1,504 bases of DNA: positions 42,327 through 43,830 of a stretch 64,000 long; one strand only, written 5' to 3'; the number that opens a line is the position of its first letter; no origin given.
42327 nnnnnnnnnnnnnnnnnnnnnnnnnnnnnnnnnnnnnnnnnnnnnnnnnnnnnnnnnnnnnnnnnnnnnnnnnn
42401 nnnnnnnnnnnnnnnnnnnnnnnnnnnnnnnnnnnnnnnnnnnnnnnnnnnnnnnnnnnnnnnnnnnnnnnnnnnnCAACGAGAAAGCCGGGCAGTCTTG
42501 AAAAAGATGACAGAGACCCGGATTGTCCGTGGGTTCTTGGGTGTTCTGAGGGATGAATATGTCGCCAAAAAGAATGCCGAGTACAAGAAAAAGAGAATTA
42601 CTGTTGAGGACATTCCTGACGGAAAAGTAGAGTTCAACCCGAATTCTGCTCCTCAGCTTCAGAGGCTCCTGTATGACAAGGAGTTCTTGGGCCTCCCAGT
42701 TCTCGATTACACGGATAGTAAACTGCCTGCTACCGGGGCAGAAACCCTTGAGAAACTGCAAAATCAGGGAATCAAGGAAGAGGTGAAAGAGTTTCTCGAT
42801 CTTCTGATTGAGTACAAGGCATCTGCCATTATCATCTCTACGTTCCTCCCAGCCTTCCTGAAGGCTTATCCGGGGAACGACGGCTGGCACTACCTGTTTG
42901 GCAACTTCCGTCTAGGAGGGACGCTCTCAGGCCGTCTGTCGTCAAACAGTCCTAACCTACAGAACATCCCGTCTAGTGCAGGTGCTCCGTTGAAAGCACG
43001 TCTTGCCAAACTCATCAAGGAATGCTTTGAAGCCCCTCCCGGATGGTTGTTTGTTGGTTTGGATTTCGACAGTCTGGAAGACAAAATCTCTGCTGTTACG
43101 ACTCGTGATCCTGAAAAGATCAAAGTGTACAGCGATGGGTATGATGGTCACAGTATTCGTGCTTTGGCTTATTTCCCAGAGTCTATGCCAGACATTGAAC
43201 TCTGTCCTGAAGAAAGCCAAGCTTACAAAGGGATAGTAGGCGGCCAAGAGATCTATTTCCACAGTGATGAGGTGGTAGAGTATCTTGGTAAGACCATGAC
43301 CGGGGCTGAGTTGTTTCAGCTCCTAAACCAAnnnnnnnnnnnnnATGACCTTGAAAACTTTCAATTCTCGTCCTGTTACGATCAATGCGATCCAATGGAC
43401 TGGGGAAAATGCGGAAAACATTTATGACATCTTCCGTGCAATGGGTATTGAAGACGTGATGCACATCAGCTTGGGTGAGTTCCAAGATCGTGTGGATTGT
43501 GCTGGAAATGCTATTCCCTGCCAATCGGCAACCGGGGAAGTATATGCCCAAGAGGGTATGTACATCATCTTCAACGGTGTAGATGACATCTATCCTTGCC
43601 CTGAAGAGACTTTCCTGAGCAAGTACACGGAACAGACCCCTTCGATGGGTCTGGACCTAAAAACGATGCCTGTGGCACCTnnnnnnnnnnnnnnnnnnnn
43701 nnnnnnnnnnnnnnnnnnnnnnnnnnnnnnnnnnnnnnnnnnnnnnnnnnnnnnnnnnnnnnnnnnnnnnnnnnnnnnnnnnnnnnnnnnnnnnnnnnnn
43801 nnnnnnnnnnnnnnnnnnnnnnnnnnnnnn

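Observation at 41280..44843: Family-A DNA polymerase is encoded as two ORFs, split inside the fingers by an unrelated 246-aa gene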

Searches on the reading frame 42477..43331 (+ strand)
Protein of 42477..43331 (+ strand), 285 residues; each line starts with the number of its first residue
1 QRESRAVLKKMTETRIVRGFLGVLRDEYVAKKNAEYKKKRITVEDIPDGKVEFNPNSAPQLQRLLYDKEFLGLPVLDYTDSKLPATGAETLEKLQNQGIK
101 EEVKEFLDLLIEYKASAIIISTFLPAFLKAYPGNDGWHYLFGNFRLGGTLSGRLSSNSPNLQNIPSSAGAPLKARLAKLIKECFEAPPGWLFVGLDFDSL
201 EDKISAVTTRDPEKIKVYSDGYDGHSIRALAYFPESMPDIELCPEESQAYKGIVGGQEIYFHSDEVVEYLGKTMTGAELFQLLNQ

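Call 33: find_homologous_proteins(query=window:42477-43331:+, max_evalue=1e-20)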
Query window:42477-43331:+ (285 aa): 161 proteins with E <= 1e-20 among 2629 candidates; the best 120 are listed.
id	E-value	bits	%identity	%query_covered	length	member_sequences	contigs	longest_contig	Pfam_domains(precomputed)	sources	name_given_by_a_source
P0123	5.8e-187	637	100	100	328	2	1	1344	PF00476.27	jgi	jgi:DNA polymerase-1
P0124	1.0e-129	450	71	100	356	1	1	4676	PF00476.27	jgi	jgi:DNA polymerase-1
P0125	1.2e-121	423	68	100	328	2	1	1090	PF00476.27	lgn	-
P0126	2.7e-121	422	67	100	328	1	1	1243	PF00476.27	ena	-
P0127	6.8e-121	421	68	100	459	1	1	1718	PF00476.27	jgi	-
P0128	2.8e-118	412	68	100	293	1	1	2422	PF00476.27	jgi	-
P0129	1.2e-116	407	65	100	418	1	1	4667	PF00476.27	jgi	jgi:DNA polymerase-1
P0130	2.3e-115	403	65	100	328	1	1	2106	PF00476.27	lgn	-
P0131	6.3e-111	388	64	100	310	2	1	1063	PF00476.27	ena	-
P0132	2.7e-109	383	62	99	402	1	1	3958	PF02629.26,PF00476.27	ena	-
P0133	1.2e-81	292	50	100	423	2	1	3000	PF00476.27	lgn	-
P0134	3.1e-74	268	57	82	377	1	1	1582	PF00476.27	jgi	jgi:DNA polymerase-1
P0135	3.3e-74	268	62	75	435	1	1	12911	PF00476.27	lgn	-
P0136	1.3e-72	262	62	70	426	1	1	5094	PF00476.27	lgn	-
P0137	5.2e-72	260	54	81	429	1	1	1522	PF00476.27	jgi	jgi:DNA polymerase-1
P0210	1.8e-40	157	57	49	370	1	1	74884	PF00476.27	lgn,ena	-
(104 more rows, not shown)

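Call 74: find_encoding_contigs(protein=P0210, flank=4500, max_places=1)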
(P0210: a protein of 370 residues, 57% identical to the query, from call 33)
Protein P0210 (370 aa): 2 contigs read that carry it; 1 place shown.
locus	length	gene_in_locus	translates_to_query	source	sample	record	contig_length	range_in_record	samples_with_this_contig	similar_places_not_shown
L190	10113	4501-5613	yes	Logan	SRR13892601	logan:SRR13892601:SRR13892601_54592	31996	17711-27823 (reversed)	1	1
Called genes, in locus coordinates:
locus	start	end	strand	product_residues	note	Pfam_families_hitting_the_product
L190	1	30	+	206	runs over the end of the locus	-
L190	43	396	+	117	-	-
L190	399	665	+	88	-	-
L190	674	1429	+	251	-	PF02511:Thy1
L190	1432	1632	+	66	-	-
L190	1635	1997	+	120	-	-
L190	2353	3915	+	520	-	-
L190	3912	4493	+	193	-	-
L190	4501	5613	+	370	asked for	PF00476:DNA_pol_A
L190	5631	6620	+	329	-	PF22035:Lpg0393_VPS9 (weak)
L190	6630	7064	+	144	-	-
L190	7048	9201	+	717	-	-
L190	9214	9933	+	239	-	PF13479:AAA_24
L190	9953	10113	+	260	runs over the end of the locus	-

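Call 98: search_dna_similar(query=P0210, collection=phages, mode=protein, max_rows=12)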
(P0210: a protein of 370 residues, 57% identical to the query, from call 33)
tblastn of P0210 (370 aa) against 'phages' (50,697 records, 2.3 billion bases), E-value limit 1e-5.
Records with a match: 1996; places in all: 2000; records where one place covers at least 80% of the query: 494.
Best place of each record, by identity: 60-80% 4; <60% 1992.
By first word of the organism name: Vibrio 537; Staphylococcus 164; Acinetobacter 156; Pseudomonas 129; Bacillus 122; Klebsiella 113; Mycobacterium 97; Escherichia 91; Pectobacterium 67; Salmonella 62; and 64 more.
By host as written in the record: - 493; Klebsiella pneumoniae 65; Mycobacterium smegmatis mc2 155 63; Acinetobacter baumannii 55; Staphylococcus aureus 53; Pseudomonas aeruginosa 47; Escherichia coli 37; Vibrio harveyi BAA-1116 36; and 465 more.
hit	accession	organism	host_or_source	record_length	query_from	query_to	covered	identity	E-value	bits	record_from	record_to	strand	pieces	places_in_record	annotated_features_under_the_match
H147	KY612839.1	Vibrio phage pVco-5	Vibrio corallilyticus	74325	21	361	92%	59.6%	4e-132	422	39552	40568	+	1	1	DNA polymerase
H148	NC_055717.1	Vibrio phage pVco-5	Vibrio corallilyticus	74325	21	361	92%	59.6%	4e-132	422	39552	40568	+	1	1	DNA polymerase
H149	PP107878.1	Vibrio phage pVco-7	Vibrio coralliilyticus 58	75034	21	361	92%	59.6%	4e-132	422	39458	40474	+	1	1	DNA polymerase I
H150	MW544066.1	Salmonella phage vB_SalP_TR2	Salmonella enterica subsp. enterica ...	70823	20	366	94%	58.2%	6e-134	427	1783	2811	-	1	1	hypothetical protein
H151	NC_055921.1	Salmonella phage vB_SalP_TR2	Salmonella enterica subsp. enterica ...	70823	20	366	94%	58.2%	6e-134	427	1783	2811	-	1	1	DNA polymerase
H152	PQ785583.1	Salmonella phage As2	Salmonella enterica subsp. enterica ...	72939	20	361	92%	58.8%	8e-135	430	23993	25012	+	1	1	DNA polymerase I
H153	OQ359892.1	Salmonella phage vB_SenP_UTK0002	Salmonella enterica subsp. enterica ...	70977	20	361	92%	58.5%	1e-134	429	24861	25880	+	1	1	DNA polymerase I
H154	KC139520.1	Salmonella phage FSL SP-076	Salmonella enterica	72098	20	361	92%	58.5%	1e-134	429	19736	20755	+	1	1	DNA polymerase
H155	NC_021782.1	Salmonella phage FSL SP-076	Salmonella enterica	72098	20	361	92%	58.5%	1e-134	429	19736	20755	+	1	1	DNA polymerase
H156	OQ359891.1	Salmonella phage vB_SenP_UTK0001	Salmonella enterica subsp. enterica ...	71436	20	361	92%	58.5%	1e-134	429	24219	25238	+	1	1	DNA polymerase I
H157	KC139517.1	Salmonella phage FSL SP-058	Salmonella enterica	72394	20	361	92%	58.5%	1e-134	429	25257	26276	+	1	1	DNA polymerase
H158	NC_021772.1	Salmonella phage FSL SP-058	Salmonella enterica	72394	20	361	92%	58.5%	1e-134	429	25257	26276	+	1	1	DNA polymerase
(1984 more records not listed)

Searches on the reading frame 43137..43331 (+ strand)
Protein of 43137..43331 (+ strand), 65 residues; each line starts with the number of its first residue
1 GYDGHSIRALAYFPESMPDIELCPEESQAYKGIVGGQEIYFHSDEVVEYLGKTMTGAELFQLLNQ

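Call 32: search_dna_similar(query=window:43137-43331:+, collection=phages, mode=protein, max_rows=40, max_evalue=0.001)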
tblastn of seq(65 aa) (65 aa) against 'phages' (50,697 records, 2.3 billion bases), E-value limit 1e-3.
Records with a match: 78; places in all: 78; records where one place covers at least 80% of the query: 0.
Best place of each record, by identity: 80-90% 65; 60-80% 11; <60% 2.
By first word of the organism name: Escherichia 43; Klebsiella 15; Vibrio 7; Shigella 5; Gamaleyavirus 3; Alcaligenes 2; Roseobacter 2; Pseudomonas 1.
By host as written in the record: Escherichia coli 19; Klebsiella pneumoniae 11; - 8; Escherichia sp. 5; Escherichia coli UPEC 3; Shigella flexneri 3; Alcaligenes faecalis 10106 2; Roseobacter denitrificans OCh114 2; and 20 more.
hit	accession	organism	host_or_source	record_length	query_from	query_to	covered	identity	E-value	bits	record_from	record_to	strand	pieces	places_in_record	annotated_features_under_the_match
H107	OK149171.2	Alcaligenes phage vB_Af_QDWS595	Alcaligenes faecalis 10106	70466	1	35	54%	52.5%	5e-4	41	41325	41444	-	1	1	DNA polymerase I protein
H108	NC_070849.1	Alcaligenes phage vB_Af_QDWS595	Alcaligenes faecalis 10106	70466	1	35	54%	52.5%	5e-4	41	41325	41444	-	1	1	DNA polymerase I protein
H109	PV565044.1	Pseudomonas phage Meara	Pseudomonas putida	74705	1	27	42%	66.7%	8e-5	44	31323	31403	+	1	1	DNA polymerase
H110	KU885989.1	Roseobacter phage RD-1410W1-01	Roseobacter denitrificans OCh114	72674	1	27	42%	63.0%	9e-4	40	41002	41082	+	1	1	DNA polymerase family A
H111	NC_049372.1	Roseobacter phage RD-1410W1-01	Roseobacter denitrificans OCh114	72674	1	27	42%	63.0%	9e-4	40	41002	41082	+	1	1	DNA polymerase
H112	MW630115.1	Escherichia phage vB_EcoP-ZQ2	Escherichia coli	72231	1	21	32%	81.0%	2e-4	42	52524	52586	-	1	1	DNA polymerase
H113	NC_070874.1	Escherichia phage vB_EcoP-ZQ2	Escherichia coli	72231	1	21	32%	81.0%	2e-4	42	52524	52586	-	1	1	DNA polymerase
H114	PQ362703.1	Escherichia phage vB_EcoP_PW8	Escherichia coli (avian pathogenic)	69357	1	21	32%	81.0%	2e-4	42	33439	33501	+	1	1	DNA polymerase I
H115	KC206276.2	Escherichia phage EC1-UPM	Escherichia coli O78:K80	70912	1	21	32%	81.0%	2e-4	42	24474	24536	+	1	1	DNA polymerase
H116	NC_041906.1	Escherichia phage EC1-UPM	Escherichia coli O78:K80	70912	1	21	32%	81.0%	2e-4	42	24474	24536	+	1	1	DNA polymerase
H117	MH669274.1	Escherichia phage PD38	Escherichia coli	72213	1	21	32%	81.0%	2e-4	42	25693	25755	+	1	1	DNA polymerase I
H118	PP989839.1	Escherichia phage VTCCBPA_322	Escherichia coli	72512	1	21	32%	81.0%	2e-4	42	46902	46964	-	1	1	DNA polymerase I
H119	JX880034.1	Escherichia phage IME11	Escherichia coli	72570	1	21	32%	81.0%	2e-4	42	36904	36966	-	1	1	DNA polymerase I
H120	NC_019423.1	Escherichia phage IME11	Escherichia coli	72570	1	21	32%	81.0%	2e-4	42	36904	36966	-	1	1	DNA polymerase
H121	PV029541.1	Escherichia phage PBM-2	Escherichia sp.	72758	1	21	32%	81.0%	2e-4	42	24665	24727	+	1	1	DNA polymerase I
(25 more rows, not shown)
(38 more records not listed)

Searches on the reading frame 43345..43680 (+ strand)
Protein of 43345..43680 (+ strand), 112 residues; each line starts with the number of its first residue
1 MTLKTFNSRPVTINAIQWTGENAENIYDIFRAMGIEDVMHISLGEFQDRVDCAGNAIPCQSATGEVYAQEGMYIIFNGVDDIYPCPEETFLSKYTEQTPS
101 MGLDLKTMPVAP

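Call 53: find_homologous_proteins(query=window:43345-43680:+, max_evalue=0.001)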
Query window:43345-43680:+: no candidate shares three 5-residue words with the query. No homologue found.

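Call 65: search_protein_representatives(protein=window:43345-43680:+)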
Query: 112 residues. Proteins with E-value up to 0.001 (for the whole library): 49; up to 1e-10: 2; up to 1e-30: 0. The best 49 are listed.
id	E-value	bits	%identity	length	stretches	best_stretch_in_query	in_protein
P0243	2.8e-18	82.2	41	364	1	6-102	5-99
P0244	3.4e-16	75.4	37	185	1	3-102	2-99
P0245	1.2e-08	51.1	33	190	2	6-94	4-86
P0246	1.7e-08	50.6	35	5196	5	28-78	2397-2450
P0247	1.2e-06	44.7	34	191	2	3-96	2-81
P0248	1.9e-06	44.1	32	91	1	3-96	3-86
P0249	2.3e-06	43.8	37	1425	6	35-68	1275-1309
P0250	4.4e-06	42.9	32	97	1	1-96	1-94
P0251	5.7e-06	42.5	35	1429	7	33-68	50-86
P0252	6.0e-06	42.5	32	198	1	1-109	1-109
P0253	7.1e-06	42.2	33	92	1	3-94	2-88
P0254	1.8e-05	40.9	32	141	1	6-96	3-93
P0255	2.4e-05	40.5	37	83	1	4-95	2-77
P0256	2.8e-05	40.3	34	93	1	5-96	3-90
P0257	6.0e-05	39.2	31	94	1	4-97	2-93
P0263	1.5e-04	37.9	33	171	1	6-101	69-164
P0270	3.3e-04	36.8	38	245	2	6-96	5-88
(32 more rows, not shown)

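Call 66: search_protein_families(library=pfam, proteins=[P0243, P0244, P0245, P0247, P0248, P0250, P0252, P0254, P0263, P0270], max_evalue=0.01)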
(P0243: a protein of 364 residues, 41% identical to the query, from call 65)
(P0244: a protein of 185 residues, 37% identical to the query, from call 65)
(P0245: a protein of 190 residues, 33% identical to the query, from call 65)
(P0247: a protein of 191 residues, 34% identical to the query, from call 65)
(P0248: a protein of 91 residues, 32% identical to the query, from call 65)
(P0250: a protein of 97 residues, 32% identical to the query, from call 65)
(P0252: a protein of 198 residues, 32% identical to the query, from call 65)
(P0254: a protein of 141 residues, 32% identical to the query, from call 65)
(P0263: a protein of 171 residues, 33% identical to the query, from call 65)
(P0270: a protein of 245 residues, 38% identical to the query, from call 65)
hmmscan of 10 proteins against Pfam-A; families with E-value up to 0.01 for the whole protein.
P0243 (364 aa): 3 families
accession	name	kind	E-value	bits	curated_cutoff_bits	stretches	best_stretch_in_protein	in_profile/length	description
PF11195.14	Tad2-like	-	5.3e-18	65.8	25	2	303-364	25-73/73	Thoeris anti-defense 2-like domain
PF13392.12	HNH_3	-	3.3e-10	39.9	24.8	1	202-233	15-46/46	HNH endonuclease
PF00847.26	AP2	-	1.3e-06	29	33.3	1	241-288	3-53/54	AP2 domain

P0244 (185 aa): 1 family
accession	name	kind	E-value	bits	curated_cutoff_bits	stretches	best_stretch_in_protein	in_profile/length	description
PF11195.14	Tad2-like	-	3.1e-23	82.5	25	1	102-185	3-73/73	Thoeris anti-defense 2-like domain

P0245 (190 aa): 0 families

P0247 (191 aa): 0 families

P0248 (91 aa): 0 families

P0250 (97 aa): 0 families

P0252 (198 aa): 0 families

P0254 (141 aa): 0 families

P0263 (171 aa): 0 families

P0270 (245 aa): 0 families
